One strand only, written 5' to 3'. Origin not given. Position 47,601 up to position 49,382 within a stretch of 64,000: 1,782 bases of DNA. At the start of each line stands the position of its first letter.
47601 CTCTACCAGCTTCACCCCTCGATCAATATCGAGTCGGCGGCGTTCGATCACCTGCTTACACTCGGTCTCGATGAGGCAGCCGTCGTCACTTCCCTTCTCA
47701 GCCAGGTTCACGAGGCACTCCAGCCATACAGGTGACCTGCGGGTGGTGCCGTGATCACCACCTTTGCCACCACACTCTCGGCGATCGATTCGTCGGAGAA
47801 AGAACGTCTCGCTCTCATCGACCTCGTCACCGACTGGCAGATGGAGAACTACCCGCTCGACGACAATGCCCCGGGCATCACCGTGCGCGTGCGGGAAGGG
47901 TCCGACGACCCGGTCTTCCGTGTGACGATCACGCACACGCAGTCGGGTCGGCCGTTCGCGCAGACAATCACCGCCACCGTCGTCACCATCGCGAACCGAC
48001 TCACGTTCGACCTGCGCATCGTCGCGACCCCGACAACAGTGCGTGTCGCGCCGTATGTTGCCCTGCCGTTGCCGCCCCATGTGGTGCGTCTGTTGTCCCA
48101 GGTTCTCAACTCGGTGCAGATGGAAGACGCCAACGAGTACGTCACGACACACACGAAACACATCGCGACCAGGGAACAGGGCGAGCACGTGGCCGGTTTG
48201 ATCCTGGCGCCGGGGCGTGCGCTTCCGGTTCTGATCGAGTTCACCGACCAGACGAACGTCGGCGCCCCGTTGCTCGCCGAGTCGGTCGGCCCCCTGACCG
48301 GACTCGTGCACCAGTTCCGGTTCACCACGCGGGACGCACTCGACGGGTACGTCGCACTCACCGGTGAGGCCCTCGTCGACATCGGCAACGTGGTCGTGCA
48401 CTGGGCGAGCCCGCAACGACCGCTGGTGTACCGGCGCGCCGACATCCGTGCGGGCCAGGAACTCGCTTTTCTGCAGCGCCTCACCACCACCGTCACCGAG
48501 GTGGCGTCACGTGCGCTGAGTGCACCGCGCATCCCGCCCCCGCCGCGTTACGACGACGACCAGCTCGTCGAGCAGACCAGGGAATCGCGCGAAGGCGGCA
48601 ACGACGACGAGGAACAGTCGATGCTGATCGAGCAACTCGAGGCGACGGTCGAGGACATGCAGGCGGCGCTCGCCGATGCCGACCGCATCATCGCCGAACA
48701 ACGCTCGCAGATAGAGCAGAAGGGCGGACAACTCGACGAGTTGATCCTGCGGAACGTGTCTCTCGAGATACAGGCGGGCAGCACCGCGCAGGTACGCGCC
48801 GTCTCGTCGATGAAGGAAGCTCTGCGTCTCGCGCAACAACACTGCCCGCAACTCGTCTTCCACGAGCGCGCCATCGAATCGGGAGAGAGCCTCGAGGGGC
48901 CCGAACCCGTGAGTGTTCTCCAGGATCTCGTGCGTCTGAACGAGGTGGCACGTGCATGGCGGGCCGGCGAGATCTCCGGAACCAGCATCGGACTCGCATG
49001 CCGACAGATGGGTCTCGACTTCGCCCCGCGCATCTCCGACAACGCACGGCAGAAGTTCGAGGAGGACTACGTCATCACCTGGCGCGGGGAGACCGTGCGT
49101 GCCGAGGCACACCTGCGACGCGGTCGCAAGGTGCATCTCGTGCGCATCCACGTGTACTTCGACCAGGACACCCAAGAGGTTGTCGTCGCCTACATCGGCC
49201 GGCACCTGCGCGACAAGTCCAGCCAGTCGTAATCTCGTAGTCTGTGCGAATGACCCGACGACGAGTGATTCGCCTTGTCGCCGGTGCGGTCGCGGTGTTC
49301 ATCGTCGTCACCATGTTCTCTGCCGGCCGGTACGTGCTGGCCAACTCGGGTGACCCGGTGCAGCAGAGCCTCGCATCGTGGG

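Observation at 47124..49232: Orphan two-gene module: Trp-rich 203-aa protein + 493-aa coiled-coil protein with a RelE/ParE-like C-terminal signature (best candidate for an undescribed system)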

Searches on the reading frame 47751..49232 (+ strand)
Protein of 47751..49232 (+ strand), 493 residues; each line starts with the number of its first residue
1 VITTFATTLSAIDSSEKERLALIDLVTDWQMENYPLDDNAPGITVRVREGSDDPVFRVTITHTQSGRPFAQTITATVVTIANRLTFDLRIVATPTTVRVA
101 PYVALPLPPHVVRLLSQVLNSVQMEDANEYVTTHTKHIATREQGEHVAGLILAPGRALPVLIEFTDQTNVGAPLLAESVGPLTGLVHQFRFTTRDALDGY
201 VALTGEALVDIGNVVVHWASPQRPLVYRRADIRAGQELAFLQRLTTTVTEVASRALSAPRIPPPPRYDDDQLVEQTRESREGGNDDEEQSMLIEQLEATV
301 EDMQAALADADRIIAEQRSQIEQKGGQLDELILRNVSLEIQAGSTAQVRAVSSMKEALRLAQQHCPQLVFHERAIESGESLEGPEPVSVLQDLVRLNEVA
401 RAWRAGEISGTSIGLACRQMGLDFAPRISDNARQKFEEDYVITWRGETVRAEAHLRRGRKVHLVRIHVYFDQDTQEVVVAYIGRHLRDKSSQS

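Call 3: search_protein_families(library=pfam, proteins=[window:47751-49232:+], max_evalue=1)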
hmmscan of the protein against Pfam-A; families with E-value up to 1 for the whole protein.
window:47751-49232:+ (493 aa): 1 family
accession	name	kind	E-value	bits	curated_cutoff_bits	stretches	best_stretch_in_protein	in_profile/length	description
PF07057.17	TraI_C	-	0.048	13.9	27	1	340-366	105-131/154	DNA helicase TraI, C-terminal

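Call 4: search_protein_families(library=ncbifam, proteins=[window:47751-49232:+], max_evalue=1)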
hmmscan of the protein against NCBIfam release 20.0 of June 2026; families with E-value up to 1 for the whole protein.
window:47751-49232:+ (493 aa): 1 family
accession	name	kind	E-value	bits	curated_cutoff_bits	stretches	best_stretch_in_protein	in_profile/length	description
NF001962.0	PRK00736.1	equivalog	0.84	9.4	72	1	293-345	8-60/69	hypothetical protein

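Call 5: search_protein_families(library=padloc, proteins=[window:47751-49232:+], max_evalue=1)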
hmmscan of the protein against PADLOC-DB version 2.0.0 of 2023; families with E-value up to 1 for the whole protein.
window:47751-49232:+ (493 aa): 7 families
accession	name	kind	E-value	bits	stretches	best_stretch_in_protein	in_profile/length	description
PDLC04161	HEC-07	-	6.1e-15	53.1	2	279-489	325-551/553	-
PDLC03879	NsnC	-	5.2e-10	37.5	1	345-487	173-304/305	-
PDLC03912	NsnC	-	1.8e-09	35.9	1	345-486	176-310/316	-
PDLC04158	HEC-07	-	3.8e-07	27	1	291-488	324-523/526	-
PDLC03914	NsnC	-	2.4e-05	21.9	1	358-486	179-312/314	-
PDLC04159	HEC-07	-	2.7e-05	21.1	1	366-489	403-529/531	-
PDLC04160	HEC-07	-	0.00062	16.3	1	293-487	350-553/557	-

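Call 6: find_homologous_proteins(query=window:47751-49232:+)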
Query window:47751-49232:+ (493 aa): 145 proteins with E <= 0.001 among 8000 candidates; the best 120 are listed.
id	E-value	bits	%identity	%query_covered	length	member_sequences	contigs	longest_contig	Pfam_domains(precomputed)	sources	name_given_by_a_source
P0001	1.8e-295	998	92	100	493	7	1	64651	-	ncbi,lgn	-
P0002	6.7e-293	989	91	100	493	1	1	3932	-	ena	-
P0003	1.8e-286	968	89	100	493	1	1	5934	-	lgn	-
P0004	3.5e-279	944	88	100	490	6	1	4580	-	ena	-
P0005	3.3e-240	815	75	100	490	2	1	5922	-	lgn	-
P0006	6.0e-239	811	74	100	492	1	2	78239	-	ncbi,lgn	-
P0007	6.7e-238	808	73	100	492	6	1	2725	-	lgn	-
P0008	1.7e-235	800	73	100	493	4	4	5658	-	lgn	-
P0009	7.1e-235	798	73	100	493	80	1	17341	-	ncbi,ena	-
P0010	8.0e-234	794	72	100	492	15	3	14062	-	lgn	-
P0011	7.4e-233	791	73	100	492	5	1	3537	-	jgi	-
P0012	8.6e-233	791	72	100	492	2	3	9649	-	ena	-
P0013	9.7e-233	791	72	100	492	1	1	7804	-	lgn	-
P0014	1.0e-232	791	72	100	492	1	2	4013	-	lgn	-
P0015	1.5e-232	790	72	100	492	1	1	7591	-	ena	-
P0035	5.4e-177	607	58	100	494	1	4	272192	-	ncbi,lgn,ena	-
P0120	6.2e-128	445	44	100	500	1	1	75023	-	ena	-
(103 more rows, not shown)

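Call 7: search_protein_families(library=phrogs, proteins=[window:47751-49232:+], max_evalue=1)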
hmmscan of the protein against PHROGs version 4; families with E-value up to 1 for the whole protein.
window:47751-49232:+ (493 aa): 3 families
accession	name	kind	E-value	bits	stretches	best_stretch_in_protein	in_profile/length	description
phrog_2619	-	unknown function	0.046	14.9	1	287-347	54-110/124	-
phrog_4414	-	unknown function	0.086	13.6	1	290-363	8-81/183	-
phrog_20984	-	unknown function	0.093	13.9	1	281-307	56-82/120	-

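Call 8: search_solved_structures(query=window:47751-49232:+, max_evalue=10)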
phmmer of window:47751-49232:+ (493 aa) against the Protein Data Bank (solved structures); distinct sequences matched with E-value up to 10: 0.

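Call 10: find_encoding_contigs(protein=P0035, flank=6000, max_places=2)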
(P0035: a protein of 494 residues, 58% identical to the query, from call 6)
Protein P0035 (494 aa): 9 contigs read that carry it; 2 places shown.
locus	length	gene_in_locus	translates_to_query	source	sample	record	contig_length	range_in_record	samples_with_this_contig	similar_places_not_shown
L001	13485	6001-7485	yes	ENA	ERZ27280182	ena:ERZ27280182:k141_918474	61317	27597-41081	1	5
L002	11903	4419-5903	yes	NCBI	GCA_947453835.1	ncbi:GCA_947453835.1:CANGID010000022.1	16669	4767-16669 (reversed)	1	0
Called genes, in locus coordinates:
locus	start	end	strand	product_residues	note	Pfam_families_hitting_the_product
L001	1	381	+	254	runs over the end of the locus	PF00528:BPD_transp_1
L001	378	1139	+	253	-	PF02463:SMC_N, PF00005:ABC_tran, PF13304:AAA_21 (faint)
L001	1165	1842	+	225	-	PF10979:DUF2786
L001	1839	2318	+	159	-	-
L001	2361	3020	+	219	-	PF00881:Nitroreductase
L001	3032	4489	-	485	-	PF00884:Sulfatase, PF01663:Phosphodiest (weak), PF16347:SGSH_C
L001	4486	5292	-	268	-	PF00561:Abhydrolase_1, PF12146:Hydrolase_4, PF12697:Abhydrolase_6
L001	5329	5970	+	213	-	-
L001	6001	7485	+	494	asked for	-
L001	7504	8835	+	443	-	PF09992:NAGPA (weak)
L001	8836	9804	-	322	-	PF00753:Lactamase_B, PF17778:WHD_BLACT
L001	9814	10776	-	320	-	PF06089:Asparaginase_II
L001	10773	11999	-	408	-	PF01594:AI-2E_transport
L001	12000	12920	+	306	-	PF09995:MPAB_Lcp_cat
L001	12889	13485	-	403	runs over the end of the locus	PF06224:AlkZ-like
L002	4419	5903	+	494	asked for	-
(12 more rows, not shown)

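Call 11: find_encoding_contigs(protein=P0120, flank=6000, max_places=2)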
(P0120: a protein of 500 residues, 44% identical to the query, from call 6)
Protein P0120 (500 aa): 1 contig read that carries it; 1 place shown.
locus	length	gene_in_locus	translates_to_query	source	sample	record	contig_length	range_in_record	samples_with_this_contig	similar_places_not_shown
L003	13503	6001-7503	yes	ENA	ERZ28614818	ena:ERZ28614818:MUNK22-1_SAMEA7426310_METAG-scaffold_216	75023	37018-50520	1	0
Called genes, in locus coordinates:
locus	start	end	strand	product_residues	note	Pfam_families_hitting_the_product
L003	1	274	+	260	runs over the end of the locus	PF00497:SBP_bac_3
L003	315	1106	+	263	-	PF00528:BPD_transp_1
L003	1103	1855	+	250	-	PF02463:SMC_N (faint), PF00005:ABC_tran, PF13304:AAA_21 (faint)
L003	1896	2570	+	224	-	PF10979:DUF2786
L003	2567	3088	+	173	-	-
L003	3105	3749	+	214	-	PF00881:Nitroreductase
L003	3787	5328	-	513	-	PF00884:Sulfatase, PF01663:Phosphodiest, PF16347:SGSH_C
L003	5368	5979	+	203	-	-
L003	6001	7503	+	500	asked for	-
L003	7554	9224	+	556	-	PF05960:DUF885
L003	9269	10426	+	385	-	PF09992:NAGPA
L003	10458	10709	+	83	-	-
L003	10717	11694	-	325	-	PF00753:Lactamase_B, PF17778:WHD_BLACT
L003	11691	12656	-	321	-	PF06089:Asparaginase_II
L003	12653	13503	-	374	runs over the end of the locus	PF01594:AI-2E_transport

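Call 24: find_related_loci(query=A1, collection=genome_contigs, flank=6000)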
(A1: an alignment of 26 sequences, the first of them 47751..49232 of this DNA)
Query A1 (493 aa) in genome_contigs; peptide patterns used: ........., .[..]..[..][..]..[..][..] (x = any residue, [..] = any of these).
599 stretches matched a pattern (row limit reached: there are more); 84 encode a relative of the query (tblastn E <= 1e-3); the best 80 are kept; 80 distinct loci.
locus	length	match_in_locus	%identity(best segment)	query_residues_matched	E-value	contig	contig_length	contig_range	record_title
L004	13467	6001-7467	92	1-489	0e+0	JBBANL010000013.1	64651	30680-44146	MAG: Ilumatobacteraceae bacterium isolate EUL_114 ctg13-EUL_114, whole genome shotgun sequence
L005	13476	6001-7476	72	1-493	0e+0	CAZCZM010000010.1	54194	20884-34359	MAG TPA_asm: uncultured Bifidobacterium sp. isolate SRP318679_co1_111 genome assembly, contig: NODE_901_length_54194_cov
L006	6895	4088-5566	73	1-493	0e+0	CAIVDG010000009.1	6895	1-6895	MAG: uncultured Acidimicrobiaceae bacterium isolate ErkenSummer_bin-1029 genome assembly, contig: bin-1029:009/416, whol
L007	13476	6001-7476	74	1-493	0e+0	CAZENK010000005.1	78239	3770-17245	MAG TPA_asm: uncultured Bifidobacterium sp. isolate SRP318679_co1_19 genome assembly, contig: NODE_446_length_78239_cov_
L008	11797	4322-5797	71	1-493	0e+0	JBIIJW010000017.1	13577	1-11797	MAG: Ilumatobacteraceae bacterium isolate ME2001-10-09pf_3300042861_group1_bin204 Rohwer_bin49_scaffold_4729_c1, whole g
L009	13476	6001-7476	71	1-493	0e+0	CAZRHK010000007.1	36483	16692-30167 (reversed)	MAG TPA_asm: uncultured Bifidobacterium sp. isolate SRP219642_co6_368 genome assembly, contig: NODE_754_length_36483_cov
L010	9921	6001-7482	58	1-493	0e+0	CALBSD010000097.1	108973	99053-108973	MAG TPA_asm: uncultured actinobacterium isolate SRR6231140_bin.7_CONCOCT_v1.1_MAG genome assembly, contig: ERZ650263.69,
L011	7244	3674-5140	59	1-489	0e+0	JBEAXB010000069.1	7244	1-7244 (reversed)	MAG: Actinomycetota bacterium isolate NASQAN2011_265_F_bin.22 scaffold_1508, whole genome shotgun sequence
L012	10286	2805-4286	59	1-493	0e+0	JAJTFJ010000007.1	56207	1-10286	MAG: Ilumatobacteraceae bacterium isolate 49618_E24 Sample_49618_scaffold_300, whole genome shotgun sequence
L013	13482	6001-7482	58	1-493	0e+0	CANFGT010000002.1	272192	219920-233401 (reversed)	MAG: Acidimicrobiaceae bacterium isolate Jr-14may18-92 genome assembly, contig: Jr-14may18-C4-p2, whole genome shotgun s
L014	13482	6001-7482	59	1-493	0e+0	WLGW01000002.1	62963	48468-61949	MAG: Actinomycetota bacterium isolate UFOp-RE-27jun17-67 RE-27jun17-67-c2, whole genome shotgun sequence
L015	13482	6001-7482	58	1-493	0e+0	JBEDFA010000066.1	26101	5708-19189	MAG: Actinomycetota bacterium isolate NASQAN2014_188_B_bin.39 scaffold_403030, whole genome shotgun sequence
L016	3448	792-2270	59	1-493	0e+0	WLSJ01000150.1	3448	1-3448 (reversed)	MAG: Actinomycetota bacterium isolate UFOp-RH-9nov16-12 RH-9nov16-12-c150, whole genome shotgun sequence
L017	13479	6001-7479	59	1-493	0e+0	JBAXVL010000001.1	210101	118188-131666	MAG: Actinomycetota bacterium isolate ELA686 MAG686_1, whole genome shotgun sequence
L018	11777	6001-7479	58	1-493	9e-180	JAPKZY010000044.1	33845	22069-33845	MAG: Actinomycetota bacterium isolate LacPavin_0920_WC57_MAG_51_13 LacPavin_0920_WC57_scaffold_179200, whole genome shot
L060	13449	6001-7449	33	25-489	1e-70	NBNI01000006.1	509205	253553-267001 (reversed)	MAG: Acidimicrobiales bacterium mtb01 NODE_2_length_509205_cov_23.8494, whole genome shotgun sequence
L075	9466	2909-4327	26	1-492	1e-44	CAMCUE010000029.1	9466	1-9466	MAG: Ferrithrix thermotolerans DSM 19514 isolate MsH-30apr19-214 genome assembly, contig: MsH-30apr19-C15906, whole geno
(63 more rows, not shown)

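Call 28: predict_structure(alignment_id=A1)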
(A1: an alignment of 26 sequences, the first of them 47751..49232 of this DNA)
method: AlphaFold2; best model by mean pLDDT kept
length: 493 residues; sequences in the alignment: 26
mean_pLDDT: 83.2   pTM: 0.61
mean pLDDT of the five models: 83.2, 81.2, 80.8, 77.2, 76.1
residues with pLDDT >= 90: 193; 70-90: 226; 50-70: 52; < 50: 22
segments of 3 or more residues with pLDDT < 50: 270-284, 346-348, 490-493
pLDDT, mean of each block of 10 residues (from residue 1): 91 90 95 80 85 86 85 92 91 82 85 96 93 95 96 91 81 87 95 94 89 92 89 89 92 77 61 41 57 76 84 83 72 66 55 83 88 87 77 91 86 87 87 76 86 85 85 90 68 40
secondary structure, 60 per line:
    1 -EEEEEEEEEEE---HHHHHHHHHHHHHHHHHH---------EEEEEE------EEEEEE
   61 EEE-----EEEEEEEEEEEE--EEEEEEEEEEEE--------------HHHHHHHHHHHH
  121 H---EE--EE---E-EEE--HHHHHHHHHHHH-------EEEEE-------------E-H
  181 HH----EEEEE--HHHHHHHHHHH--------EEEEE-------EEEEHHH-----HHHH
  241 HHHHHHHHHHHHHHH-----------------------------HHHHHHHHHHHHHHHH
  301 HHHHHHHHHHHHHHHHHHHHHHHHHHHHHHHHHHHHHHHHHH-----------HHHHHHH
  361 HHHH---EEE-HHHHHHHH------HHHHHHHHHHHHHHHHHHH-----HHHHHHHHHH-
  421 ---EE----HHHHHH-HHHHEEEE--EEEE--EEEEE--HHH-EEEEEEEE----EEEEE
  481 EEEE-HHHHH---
elements in order: E2-12 H16-33 E43-48 E55-63 E69-80 E83-94 H109-121 E136-138 H141-152 E160-164 E187-191 H194-204 E213-217 E225-228 H237-255 H285-342 H354-364 E368-370 H372-379 H386-404 H410-419 H430-435 H437-440 E441-444 E447-450 E453-457 E464-471 E476-484 H486-490

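Call 32: fold_search(model_id=the predicted structure, library=pdb)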
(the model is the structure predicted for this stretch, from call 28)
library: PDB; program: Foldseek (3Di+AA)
matches with E <= 10: 1173; with E <= 0.001: 0
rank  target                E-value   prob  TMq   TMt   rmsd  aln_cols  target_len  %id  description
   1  6e8a_B                3.9e-03  1.00  0.13  0.34   5.2        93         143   10  Crystal structure of DcrB from Salmonella enterica at 1.92 Angstroms resolution (released 2018-10-31)
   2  2fpn                  4.2e-03  0.99  0.13  0.27   6.1        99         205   11  The crystal structure of the ywmB protein from Bacillus subtilis (released 2006-03-14)
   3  2d4r_A                6.4e-03  0.41  0.10  0.23  10.3       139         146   14  Crystal structure of TTHA0849 from Thermus thermophilus HB8 (released 2005-12-13)
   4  2d4r_C                8.5e-03  0.51  0.12  0.24   8.7       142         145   12  Crystal structure of TTHA0849 from Thermus thermophilus HB8 (released 2005-12-13)
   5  6e8a_A                1.1e-02  0.99  0.13  0.34   5.1        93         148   11  Crystal structure of DcrB from Salmonella enterica at 1.92 Angstroms resolution (released 2018-10-31)
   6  4jhy                  1.1e-02  0.99  0.13  0.34   5.0        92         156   13  Crystal structure of a TBP-like protein (BDI_3606) from Parabacteroides distasonis ATCC 8503 at 1.90 A resolution (released 2013-04-03)
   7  4rth_A                2.0e-02  0.89  0.11  0.26   8.3       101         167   13  The crystal structure of PsbP from Zea mays (released 2015-03-11)
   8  6v8l_B                2.3e-02  0.60  0.10  0.25   8.4       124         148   10  Crystal structure of Ara h 8.0201 (released 2020-12-16)
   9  1z94_A                2.4e-02  0.60  0.12  0.30   9.1       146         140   12  X-Ray Crystal Structure of Protein CV1439 from Chromobacterium violaceum. Northeast Structural Genomics Consortium Tar (released 2005-05-10)
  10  6xrf_H                3.0e-02  0.87  0.12  0.30   6.5        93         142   15  EagT6 Tse6 NT complex (released 2020-12-30)
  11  3tgo_D                3.0e-02  0.82  0.12  0.25   5.7        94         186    6  Crystal structure of the E. coli BamCD complex (released 2011-09-28)
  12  2xb3                  3.1e-02  0.93  0.11  0.29   7.4        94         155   10  The Structure of Cyanobacterial PsbP (released 2010-08-25)
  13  3ni8                  3.1e-02  0.90  0.14  0.36   6.4       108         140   15  Crystal Structure of PFC0360w, an HSP90 activator from plasmodium falciparum (released 2010-08-11)
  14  6m1u                  3.5e-02  0.97  0.16  0.48   5.6       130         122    8  Crystal structure of the vertebrate conserved region (VCR) of human METTL16 (released 2020-04-01)
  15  6v8h_A                3.7e-02  0.47  0.10  0.24   8.7       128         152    9  Crystal structure of Ara h 8.0201 (released 2020-12-16)
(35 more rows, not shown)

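Call 33: search_protein_representatives(alignment_id=A1)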
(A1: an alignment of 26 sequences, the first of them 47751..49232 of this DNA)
Query: 26 sequences, 494 profile positions. Proteins with E-value up to 0.001 (for the whole library): 1159; up to 1e-10: 387; up to 1e-30: 47. The best 150 are listed.
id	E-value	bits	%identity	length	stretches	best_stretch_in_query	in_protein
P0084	5.4e-219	744.4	-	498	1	1-494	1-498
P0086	1.0e-212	723.6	-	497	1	1-494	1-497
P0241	3.1e-193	659.4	-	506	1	1-493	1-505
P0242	3.1e-169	580.2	-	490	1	1-492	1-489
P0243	3.5e-167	573.4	-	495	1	1-492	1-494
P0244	8.7e-166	568.9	-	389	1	106-493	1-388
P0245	1.0e-135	469.7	-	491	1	1-492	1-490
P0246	4.7e-130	451.0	-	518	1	1-492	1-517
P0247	1.3e-129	449.5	-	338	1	166-492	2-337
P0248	4.4e-106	371.9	-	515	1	3-492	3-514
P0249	2.2e-105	369.6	-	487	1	1-492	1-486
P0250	9.2e-92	324.7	-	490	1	1-492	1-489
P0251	1.9e-89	317.0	-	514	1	21-492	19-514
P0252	2.2e-82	293.7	-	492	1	1-490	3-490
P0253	8.5e-79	281.9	-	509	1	1-490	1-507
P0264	5.5e-37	144.0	-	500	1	85-491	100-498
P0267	3.3e-35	138.1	-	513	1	40-492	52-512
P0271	1.9e-34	135.6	-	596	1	49-491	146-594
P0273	2.7e-33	131.8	-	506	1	4-490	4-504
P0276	6.5e-33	130.6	-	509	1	46-491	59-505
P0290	6.9e-30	120.6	-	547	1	113-491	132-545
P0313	1.3e-25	106.5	-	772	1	340-492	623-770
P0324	2.2e-24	102.4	-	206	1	346-491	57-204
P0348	2.8e-22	95.5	-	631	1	350-492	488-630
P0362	1.2e-20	90.2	-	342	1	342-492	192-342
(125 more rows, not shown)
